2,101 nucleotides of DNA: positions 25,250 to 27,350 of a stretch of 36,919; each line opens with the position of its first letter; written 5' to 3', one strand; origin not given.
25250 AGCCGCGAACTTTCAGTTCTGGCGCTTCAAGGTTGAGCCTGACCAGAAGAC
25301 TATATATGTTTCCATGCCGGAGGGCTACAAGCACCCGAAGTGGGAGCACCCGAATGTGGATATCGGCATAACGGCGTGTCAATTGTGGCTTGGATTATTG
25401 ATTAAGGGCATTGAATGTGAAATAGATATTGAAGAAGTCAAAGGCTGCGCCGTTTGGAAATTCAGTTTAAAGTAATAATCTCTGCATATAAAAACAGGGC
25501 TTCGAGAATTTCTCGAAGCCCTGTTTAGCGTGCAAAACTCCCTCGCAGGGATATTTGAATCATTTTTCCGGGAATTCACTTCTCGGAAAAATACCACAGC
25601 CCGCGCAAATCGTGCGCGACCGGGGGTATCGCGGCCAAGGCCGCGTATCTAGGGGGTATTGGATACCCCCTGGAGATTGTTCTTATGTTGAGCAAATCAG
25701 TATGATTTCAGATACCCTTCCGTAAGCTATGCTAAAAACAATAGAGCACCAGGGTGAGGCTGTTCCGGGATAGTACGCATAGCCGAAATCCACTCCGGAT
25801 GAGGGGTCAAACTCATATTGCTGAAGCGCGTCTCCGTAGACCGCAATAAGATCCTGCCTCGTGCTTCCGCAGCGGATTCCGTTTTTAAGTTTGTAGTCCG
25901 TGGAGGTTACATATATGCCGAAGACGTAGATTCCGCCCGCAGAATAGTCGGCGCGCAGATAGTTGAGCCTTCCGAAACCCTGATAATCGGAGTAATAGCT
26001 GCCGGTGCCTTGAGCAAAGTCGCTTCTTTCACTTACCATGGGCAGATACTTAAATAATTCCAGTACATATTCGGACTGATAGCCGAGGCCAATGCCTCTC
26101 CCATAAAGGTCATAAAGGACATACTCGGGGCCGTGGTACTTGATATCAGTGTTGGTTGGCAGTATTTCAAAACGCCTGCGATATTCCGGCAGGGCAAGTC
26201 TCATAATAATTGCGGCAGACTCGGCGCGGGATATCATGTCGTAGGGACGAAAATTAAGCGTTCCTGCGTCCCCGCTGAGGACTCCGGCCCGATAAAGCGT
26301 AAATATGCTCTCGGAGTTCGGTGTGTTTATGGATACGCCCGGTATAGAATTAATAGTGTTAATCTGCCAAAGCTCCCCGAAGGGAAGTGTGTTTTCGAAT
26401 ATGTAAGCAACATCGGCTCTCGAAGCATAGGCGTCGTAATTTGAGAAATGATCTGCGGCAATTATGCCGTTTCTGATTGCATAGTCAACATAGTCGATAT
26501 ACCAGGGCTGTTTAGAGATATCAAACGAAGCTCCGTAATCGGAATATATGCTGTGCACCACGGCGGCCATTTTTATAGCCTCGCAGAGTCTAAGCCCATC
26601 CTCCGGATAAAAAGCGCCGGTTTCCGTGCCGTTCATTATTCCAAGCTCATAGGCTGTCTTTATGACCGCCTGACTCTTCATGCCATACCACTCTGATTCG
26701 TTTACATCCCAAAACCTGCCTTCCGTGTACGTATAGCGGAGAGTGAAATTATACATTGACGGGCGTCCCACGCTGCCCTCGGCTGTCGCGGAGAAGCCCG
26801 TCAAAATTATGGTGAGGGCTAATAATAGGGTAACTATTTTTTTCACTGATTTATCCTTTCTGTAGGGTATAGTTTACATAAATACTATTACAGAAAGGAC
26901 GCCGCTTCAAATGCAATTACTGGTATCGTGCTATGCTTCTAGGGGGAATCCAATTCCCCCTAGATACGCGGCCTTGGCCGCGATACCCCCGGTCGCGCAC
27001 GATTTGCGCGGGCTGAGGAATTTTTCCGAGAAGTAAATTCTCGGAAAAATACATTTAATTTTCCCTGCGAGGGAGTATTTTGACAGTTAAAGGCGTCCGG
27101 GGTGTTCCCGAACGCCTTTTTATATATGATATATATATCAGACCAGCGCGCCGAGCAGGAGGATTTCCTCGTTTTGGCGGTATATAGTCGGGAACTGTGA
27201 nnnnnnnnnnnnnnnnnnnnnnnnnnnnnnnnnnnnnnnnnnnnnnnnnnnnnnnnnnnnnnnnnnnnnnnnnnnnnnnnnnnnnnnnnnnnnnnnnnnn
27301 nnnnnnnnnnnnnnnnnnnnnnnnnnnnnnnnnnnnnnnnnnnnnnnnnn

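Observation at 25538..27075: SLH-protein gene bracketed by inverted copies of an approximately 135-bp five-hairpin repeat with a 60-bp perfect core and compensatory stem changes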

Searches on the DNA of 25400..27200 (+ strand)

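Call 24: search_rna_families(source=window, start=25400, end=27200, threshold=evalue, max_evalue=10)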
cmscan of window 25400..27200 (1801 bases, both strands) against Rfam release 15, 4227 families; matches with E-value up to 10: 16.
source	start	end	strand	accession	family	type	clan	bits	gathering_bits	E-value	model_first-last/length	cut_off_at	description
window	26854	26901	+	RF03476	mir-7360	Gene; miRNA;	-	23.4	47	0.19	1-59/59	no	mir-7360 microRNA precursor family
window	25431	25529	-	RF01456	VrrA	Gene; antisense;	-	20.7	50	1.3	1-140/140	no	Vibrio regulatory RNA of OmpA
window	25456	25525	+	RF02901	AaHKsRNA41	Gene; sRNA;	-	20.5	97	0.057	1-187/187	no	Aggregatibacter sRNA 41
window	25465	25544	-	RF02031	tpke11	Gene; sRNA;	-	20.2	43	0.28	1-77/77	no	tpke11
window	25452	25528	+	RF01819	RsaD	Gene; sRNA;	-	19.7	50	1.3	1-189/189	no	RNA Staph. aureus D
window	27079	27145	-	RF02056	STnc390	Gene; sRNA;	-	19.6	50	0.42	1-60/60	no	Salmonella sRNA STnc390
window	26852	26899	-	RF03476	mir-7360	Gene; miRNA;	-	19.3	47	2.4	1-59/59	no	mir-7360 microRNA precursor family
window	27020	27050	-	RF04255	MIR8001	Gene; miRNA;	-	18.2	90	3.6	18-48/67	no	MIR8001 microRNA precursor family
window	26741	26831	+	RF02031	tpke11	Gene; sRNA;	-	18.1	43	1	1-77/77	no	tpke11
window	26803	26875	+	RF00530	snoMe28S-Cm2645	Gene; snRNA; snoRNA; CD-box;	CL00069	17.8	48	3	1-75/75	no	Small nucleolar RNA Me28S-Cm2645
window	25492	25524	-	RF03339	mir-3047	Gene; miRNA;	-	17.6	53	4.1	1-61/61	no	mir-3047 microRNA precursor family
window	27020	27050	+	RF04255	MIR8001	Gene; miRNA;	-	17.3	90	6.1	18-48/67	no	MIR8001 microRNA precursor family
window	25480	25537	-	RF04032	MIR2912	Gene; miRNA;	-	16.7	54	3.4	1-156/156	no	MIR2912 microRNA precursor family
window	25497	25521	+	RF02031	tpke11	Gene; sRNA;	-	16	43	4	22-46/77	no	tpke11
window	26991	27049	+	RF00056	SNORA71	Gene; snRNA; snoRNA; HACA-box;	-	15.2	60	7.8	1-134/134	no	Small nucleolar RNA SNORA71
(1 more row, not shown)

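Call 52: search_dna_similar(query=window:26926-27092:+, collection=plasmids, mode=distant, max_evalue=0.01)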
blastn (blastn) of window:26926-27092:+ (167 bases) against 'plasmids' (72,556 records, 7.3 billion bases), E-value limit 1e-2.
No match.

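Call 53: search_dna_similar(query=window:26926-27092:+, collection=phages, mode=distant, max_evalue=0.01)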
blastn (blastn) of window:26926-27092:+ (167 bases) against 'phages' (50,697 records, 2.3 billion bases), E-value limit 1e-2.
No match.

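Call 66: build_rna_model(alignment_id=A3, structure=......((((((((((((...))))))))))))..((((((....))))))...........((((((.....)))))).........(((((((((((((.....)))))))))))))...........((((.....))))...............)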
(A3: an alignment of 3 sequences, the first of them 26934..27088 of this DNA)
Model R1 built from alignment A3 (3 sequences, 158 columns); structure: as given.
model positions 155; base pairs 41; branch points 4; effective number of sequences 0.88; information 0.59 bits per position. Calibrated on 0.2 Mb of random sequence (short: E-values are rough).
structure used (alignment columns):
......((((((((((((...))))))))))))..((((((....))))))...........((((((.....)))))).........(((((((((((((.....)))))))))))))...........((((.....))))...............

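Call 67: search_with_rna_model(model_id=R1, sources=[window, L001, L005, L007, L008, L009, L010, L011, L012, L013, L014, L015], max_evalue=10, make_alignment=true)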
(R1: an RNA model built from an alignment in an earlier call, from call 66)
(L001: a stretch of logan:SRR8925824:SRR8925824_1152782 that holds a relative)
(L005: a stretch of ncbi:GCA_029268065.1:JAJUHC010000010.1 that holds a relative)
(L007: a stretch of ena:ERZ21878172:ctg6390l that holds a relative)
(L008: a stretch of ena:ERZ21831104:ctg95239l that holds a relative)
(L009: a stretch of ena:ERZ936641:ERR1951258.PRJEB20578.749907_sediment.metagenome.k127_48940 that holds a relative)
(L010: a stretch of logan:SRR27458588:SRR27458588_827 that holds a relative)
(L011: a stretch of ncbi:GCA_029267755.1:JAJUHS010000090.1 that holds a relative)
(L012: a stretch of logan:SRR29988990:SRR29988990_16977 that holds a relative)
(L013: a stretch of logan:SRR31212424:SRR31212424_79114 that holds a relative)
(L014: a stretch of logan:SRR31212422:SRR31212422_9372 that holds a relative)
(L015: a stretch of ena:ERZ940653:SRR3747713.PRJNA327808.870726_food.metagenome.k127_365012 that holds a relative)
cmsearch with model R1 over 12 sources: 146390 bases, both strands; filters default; matches with E-value up to 10: 22.
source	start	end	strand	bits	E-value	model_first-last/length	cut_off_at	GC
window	26934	27088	+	193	3.4e-49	1-155/155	no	0.5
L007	4002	4156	+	181.9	2.8e-46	1-155/155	no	0.51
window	25526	25678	-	176.4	7.9e-45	1-155/155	no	0.54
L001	1744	1812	-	76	2.4e-18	87-155/155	5'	0.33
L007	9223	9308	+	37.4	3.3e-08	1-155/155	no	0.42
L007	3935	4036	-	30.1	2.9e-06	1-155/155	no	0.49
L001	1711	1812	+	28.4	8.3e-06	1-117/155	3'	0.41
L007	5308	5413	+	27.1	1.8e-05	1-155/155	no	0.41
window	26826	26968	-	26.6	2.4e-05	1-155/155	no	0.38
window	26984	27121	-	25.3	5.3e-05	1-155/155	no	0.49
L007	4052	4187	-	24.7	7.5e-05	1-155/155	no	0.49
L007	9224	9340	-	24.6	8.2e-05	1-155/155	no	0.41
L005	20783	20919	+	24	0.00012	1-155/155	no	0.5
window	25489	25636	+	23.1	0.00021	1-155/155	no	0.51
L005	20675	20817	-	22.1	0.00037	1-155/155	no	0.51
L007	5312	5338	-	18.4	0.0035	5-31/155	no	0.52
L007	11780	11910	+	15.8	0.017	1-155/155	no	0.41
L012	9859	9885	+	8.6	1.3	89-115/155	no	0.44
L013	108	134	+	8.6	1.3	89-115/155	no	0.44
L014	462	488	+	8.6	1.3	89-115/155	no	0.44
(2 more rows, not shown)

Alignment A4: 22 matches aligned to the model, 256 columns, each read 5' to 3' on its own strand. Consensus structure (alignment columns), stored with it:
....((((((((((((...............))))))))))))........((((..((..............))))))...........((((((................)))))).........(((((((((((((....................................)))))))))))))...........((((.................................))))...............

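Call 80: search_with_rna_model(model_id=R1, source=L016, max_evalue=1, show_alignments=2)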
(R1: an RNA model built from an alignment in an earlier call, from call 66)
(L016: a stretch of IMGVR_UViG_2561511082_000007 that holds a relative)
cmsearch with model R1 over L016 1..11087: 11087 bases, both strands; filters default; matches with E-value up to 1: 2.
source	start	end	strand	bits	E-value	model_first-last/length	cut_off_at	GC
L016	2662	2823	-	64.2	2.3e-16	1-155/155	no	0.51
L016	2793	2819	+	16.9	0.00065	5-31/155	no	0.44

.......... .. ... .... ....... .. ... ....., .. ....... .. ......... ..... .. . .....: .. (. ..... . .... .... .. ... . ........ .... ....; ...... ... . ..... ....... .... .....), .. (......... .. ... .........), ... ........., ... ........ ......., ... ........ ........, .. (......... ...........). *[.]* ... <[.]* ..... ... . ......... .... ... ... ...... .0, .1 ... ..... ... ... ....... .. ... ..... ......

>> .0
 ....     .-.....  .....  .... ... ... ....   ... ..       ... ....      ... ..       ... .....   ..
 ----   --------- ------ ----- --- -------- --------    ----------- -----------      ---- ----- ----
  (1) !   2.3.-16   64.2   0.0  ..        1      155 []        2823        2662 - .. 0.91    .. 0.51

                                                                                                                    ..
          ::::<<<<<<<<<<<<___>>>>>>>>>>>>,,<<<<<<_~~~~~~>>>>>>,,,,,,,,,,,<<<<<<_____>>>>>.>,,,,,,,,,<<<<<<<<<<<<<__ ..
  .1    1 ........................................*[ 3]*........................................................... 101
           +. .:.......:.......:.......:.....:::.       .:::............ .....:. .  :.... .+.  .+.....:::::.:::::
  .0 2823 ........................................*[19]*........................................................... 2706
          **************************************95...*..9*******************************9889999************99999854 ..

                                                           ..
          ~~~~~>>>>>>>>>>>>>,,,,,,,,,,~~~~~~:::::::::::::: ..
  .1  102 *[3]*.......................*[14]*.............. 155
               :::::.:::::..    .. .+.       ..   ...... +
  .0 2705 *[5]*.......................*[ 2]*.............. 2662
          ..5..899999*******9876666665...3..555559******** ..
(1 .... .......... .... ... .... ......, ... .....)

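Call 85: search_with_rna_model(model_id=R1, sources=[L016, L017], max_evalue=1, show_alignments=3)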
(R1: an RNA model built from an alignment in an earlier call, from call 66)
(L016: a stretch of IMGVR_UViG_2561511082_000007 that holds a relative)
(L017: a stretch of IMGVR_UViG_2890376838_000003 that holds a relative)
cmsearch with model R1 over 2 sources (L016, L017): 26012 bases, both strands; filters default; matches with E-value up to 1: 3.
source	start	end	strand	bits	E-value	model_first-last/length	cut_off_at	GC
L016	2662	2823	-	64.2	5.4e-16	1-155/155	no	0.51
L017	4547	4694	-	55.9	8e-14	1-155/155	no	0.61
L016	2793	2819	+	16.9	0.0015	5-31/155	no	0.44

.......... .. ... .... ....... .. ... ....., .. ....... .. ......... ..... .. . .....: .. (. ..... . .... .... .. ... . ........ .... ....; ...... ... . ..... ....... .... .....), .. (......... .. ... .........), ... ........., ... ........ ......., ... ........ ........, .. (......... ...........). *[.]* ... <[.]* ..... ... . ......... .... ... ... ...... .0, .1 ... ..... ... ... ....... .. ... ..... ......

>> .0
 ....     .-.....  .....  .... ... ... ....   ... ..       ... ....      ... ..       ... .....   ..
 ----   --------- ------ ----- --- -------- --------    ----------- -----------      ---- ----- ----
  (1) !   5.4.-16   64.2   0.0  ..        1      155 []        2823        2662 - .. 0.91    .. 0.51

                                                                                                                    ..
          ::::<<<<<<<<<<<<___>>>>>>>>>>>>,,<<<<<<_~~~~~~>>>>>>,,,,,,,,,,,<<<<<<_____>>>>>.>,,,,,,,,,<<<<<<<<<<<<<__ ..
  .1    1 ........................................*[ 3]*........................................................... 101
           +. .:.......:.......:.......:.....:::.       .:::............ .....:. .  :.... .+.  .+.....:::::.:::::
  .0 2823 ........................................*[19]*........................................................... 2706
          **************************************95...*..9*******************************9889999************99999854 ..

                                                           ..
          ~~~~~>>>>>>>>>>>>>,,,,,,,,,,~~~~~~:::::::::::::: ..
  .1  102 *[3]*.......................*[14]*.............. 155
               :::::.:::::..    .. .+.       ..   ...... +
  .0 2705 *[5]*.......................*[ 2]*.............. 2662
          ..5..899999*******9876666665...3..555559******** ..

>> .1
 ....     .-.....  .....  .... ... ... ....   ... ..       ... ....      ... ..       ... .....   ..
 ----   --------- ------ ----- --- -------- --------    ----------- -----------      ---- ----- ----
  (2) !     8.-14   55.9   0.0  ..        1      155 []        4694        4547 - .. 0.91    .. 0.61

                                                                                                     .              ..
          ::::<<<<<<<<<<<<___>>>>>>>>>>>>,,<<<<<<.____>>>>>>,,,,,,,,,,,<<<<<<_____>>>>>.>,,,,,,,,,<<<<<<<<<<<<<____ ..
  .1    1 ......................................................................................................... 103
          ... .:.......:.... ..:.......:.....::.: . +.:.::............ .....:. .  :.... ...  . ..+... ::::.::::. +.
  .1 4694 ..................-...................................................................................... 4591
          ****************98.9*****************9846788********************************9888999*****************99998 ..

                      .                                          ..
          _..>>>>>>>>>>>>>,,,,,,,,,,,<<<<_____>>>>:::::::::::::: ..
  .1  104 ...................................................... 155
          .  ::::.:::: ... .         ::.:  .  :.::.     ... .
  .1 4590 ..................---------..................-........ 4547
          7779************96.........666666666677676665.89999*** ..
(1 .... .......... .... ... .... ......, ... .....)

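Call 90: search_with_rna_model(model_id=R1, sources=[L016, L017, L018, L019, L020, L021, L022, L023, L024, L025, L026, L027, L028, L029, L030], max_evalue=0.1)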
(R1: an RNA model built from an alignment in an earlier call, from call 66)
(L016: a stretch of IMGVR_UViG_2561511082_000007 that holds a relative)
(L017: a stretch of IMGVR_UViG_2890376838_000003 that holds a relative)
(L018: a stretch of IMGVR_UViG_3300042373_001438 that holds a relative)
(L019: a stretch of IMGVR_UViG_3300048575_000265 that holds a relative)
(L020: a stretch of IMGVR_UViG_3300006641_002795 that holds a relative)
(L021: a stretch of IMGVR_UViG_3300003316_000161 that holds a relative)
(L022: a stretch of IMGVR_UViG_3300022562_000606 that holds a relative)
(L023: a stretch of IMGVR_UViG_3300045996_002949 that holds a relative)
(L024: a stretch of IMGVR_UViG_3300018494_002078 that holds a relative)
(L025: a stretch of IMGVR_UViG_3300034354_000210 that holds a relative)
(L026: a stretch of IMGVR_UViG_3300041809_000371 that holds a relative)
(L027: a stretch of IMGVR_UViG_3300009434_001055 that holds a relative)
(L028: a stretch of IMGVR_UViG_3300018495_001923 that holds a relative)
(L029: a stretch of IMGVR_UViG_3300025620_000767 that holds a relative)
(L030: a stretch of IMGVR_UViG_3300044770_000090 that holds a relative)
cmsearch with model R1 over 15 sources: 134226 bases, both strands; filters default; matches with E-value up to 0.1: 4.
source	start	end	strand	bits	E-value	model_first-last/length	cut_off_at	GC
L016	2662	2823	-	64.2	2.8e-15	1-155/155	no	0.51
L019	4595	4846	+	59.4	5e-14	1-155/155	no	0.53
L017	4547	4694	-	55.9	4.1e-13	1-155/155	no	0.61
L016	2793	2819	+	16.9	0.0079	5-31/155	no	0.44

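Call 93: search_with_rna_model(model_id=R1, sources=[window, L007, L016, L017, L019], max_evalue=1e-9, make_alignment=true)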
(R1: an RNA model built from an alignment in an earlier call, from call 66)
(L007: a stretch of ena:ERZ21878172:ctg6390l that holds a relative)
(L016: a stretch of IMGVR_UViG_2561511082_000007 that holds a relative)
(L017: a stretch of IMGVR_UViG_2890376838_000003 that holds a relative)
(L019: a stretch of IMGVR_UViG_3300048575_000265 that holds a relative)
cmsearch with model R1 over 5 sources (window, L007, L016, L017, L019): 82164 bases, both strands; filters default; matches with E-value up to 1e-9: 6.
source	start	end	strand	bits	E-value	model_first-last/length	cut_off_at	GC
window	26934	27088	+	193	1.9e-49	1-155/155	no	0.5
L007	4002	4156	+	181.9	1.6e-46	1-155/155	no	0.51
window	25526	25678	-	176.4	4.4e-45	1-155/155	no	0.54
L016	2662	2823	-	64.2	1.7e-15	1-155/155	no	0.51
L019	4595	4846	+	59.4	3e-14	1-155/155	no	0.53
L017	4547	4694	-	55.9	2.5e-13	1-155/155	no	0.61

Alignment A6: 6 matches aligned to the model, 301 columns, each read 5' to 3' on its own strand. Consensus structure (alignment columns), stored with it:
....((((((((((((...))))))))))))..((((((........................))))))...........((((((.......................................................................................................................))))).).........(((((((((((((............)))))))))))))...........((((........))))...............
